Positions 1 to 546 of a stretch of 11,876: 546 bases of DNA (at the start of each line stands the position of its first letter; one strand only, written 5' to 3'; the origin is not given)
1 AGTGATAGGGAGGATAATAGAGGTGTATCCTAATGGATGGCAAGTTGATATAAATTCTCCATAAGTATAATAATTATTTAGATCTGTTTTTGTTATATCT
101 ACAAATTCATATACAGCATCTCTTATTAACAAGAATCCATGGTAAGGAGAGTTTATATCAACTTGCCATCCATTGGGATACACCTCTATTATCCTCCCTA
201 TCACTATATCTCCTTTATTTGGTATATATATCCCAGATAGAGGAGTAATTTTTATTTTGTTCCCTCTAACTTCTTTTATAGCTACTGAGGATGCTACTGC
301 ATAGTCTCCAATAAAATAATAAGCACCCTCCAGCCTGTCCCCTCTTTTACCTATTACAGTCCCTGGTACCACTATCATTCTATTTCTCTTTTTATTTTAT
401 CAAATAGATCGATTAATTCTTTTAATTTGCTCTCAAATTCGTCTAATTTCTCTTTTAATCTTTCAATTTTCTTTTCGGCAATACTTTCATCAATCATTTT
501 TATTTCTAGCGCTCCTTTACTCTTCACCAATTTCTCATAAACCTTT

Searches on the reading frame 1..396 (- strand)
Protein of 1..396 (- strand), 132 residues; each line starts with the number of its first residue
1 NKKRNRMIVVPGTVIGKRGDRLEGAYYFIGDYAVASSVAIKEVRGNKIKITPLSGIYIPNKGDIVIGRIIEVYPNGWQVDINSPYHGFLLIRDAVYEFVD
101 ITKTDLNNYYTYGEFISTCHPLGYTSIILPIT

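Call 82: search_protein_families(library=pfam, proteins=[window:1-396:-], max_evalue=0.001)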
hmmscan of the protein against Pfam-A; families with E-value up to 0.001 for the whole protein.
window:1-396:- (132 aa): 1 family
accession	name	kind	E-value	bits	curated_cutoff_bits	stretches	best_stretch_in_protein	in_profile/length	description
PF21266.3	RRP4_S1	-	6.5e-09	36.3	27.3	1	57-92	2-37/73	RRP4, S1 domain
